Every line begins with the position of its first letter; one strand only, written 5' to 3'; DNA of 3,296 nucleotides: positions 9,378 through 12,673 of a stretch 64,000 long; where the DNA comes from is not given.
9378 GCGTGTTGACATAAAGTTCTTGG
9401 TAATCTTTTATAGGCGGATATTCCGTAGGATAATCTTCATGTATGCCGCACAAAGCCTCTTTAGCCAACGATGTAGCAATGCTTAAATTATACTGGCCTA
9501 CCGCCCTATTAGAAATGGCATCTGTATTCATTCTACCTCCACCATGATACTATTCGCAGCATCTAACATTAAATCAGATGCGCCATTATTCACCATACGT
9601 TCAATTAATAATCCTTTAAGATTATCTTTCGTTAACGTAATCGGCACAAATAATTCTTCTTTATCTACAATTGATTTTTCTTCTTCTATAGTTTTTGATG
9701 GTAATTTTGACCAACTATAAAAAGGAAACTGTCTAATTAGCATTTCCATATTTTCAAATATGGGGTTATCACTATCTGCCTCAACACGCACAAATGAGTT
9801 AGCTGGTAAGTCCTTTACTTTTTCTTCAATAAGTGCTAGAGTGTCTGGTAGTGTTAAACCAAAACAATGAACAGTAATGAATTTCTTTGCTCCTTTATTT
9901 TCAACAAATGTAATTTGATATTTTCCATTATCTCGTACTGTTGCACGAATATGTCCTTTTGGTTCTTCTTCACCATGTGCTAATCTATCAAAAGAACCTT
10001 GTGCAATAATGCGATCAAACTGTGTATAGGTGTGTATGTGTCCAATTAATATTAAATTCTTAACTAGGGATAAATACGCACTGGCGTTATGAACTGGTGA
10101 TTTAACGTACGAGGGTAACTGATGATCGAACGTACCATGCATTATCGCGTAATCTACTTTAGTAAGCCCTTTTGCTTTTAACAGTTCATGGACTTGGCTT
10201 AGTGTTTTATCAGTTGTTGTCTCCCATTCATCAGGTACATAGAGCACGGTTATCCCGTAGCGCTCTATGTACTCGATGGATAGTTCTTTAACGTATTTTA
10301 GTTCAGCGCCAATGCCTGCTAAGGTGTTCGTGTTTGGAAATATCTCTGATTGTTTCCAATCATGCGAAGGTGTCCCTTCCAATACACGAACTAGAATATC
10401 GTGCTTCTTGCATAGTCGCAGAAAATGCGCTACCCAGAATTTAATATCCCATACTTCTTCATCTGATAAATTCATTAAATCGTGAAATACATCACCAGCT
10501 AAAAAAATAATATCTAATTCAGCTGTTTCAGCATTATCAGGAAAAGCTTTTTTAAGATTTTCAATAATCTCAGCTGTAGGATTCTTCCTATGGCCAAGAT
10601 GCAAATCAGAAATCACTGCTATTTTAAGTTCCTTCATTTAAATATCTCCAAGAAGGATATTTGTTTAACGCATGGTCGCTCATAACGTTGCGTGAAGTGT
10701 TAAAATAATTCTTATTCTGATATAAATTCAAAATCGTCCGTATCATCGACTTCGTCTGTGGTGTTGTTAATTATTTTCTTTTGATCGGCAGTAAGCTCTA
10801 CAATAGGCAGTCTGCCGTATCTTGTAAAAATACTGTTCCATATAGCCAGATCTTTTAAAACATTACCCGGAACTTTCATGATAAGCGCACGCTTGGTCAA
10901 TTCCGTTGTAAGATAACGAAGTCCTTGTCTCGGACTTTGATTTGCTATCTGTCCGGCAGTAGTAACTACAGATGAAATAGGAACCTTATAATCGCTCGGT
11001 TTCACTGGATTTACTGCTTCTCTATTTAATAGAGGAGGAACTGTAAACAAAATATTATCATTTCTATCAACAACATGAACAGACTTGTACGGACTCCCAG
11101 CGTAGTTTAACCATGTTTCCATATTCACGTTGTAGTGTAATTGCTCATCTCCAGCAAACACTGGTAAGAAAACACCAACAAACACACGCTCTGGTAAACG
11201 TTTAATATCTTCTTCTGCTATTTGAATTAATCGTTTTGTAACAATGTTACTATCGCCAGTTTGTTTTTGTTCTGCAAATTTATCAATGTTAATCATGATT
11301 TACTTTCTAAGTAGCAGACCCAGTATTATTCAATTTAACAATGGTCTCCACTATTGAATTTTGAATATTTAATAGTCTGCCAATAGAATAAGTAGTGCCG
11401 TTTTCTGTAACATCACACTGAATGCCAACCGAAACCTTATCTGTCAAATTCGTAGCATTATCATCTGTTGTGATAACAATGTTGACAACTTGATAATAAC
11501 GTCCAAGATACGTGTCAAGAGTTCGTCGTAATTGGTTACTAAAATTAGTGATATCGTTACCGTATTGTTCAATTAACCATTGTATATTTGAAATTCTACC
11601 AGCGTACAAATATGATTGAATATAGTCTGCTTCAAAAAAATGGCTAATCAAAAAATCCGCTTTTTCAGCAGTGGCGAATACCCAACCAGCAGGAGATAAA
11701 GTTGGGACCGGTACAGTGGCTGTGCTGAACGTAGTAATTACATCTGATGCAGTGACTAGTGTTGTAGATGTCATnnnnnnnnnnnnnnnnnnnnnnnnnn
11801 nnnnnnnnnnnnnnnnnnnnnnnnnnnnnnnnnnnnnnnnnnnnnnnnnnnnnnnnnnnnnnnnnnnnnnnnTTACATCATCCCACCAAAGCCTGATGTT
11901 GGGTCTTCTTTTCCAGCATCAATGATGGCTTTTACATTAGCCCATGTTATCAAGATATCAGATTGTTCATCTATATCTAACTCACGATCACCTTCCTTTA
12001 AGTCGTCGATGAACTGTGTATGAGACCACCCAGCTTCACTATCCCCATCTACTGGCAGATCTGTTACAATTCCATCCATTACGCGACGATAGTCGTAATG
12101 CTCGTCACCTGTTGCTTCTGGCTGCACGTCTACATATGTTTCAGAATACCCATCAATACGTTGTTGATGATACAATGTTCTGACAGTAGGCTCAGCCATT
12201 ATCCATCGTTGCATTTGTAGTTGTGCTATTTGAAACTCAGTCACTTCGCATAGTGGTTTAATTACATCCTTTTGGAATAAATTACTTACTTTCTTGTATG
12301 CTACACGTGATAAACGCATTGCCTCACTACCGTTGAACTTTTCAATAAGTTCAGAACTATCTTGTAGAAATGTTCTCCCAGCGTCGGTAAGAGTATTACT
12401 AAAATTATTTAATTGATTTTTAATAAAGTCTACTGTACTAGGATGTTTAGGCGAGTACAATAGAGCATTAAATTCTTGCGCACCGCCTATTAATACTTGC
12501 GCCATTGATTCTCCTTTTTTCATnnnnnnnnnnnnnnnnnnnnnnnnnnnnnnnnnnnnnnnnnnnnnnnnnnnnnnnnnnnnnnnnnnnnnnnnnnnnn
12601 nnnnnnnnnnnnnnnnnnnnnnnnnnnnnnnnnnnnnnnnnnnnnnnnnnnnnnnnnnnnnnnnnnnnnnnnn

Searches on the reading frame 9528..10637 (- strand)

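Call 17: search_protein_families(library=phrogs, proteins=[window:9528-10637:-], max_evalue=0.001)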
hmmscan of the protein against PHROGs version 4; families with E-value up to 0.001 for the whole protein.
window:9528-10637:- (369 aa): 2 families
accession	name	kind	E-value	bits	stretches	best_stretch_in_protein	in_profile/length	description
phrog_100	-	DNA, RNA and nucleotide metabolism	3.7e-57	195.4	1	1-368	26-375/989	SbcD-like subunit of palindrome specific endonuclease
phrog_1649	-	other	0.0004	20.1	0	1-53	33-76/308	metallo-phosphoesterase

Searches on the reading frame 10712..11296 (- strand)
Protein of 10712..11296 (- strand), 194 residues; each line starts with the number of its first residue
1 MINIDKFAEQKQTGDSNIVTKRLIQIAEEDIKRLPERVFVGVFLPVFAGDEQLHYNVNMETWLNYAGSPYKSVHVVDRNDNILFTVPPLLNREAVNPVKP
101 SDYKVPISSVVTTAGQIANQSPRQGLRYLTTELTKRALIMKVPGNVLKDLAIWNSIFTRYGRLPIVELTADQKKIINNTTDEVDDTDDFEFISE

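Call 17: search_protein_families(library=phrogs, proteins=[window:10712-11296:-], max_evalue=0.001)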
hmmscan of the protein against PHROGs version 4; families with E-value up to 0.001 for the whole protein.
window:10712-11296:- (194 aa): 3 families
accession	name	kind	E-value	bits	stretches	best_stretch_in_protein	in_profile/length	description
phrog_5171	-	unknown function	1.5e-17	65.2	1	23-162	36-172/213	-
phrog_11505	-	unknown function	2.6e-05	24.7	1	18-90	16-85/200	-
phrog_34423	-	unknown function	0.00045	21.1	1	15-90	17-94/202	-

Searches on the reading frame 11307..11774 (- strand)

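Call 17: search_protein_families(library=phrogs, proteins=[window:11307-11774:-], max_evalue=0.001)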
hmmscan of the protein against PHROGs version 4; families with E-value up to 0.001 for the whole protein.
window:11307-11774:- (155 aa): 1 family
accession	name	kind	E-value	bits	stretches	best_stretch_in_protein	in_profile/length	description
phrog_3294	-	unknown function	4.1e-30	105.8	1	21-150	3-132/133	-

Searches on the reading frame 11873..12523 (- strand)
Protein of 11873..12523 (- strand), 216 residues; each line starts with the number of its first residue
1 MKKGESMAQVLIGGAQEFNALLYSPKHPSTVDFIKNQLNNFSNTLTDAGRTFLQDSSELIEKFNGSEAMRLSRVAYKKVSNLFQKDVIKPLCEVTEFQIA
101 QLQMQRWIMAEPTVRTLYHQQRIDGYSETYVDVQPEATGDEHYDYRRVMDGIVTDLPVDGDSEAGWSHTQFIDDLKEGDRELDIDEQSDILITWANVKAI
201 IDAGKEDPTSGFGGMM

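Call 17: search_protein_families(library=phrogs, proteins=[window:11873-12523:-], max_evalue=0.001)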
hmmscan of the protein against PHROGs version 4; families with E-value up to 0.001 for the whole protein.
window:11873-12523:- (216 aa): 1 family
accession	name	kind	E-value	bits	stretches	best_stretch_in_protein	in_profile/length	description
phrog_3254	-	unknown function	6.5e-54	184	1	28-216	12-204/204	-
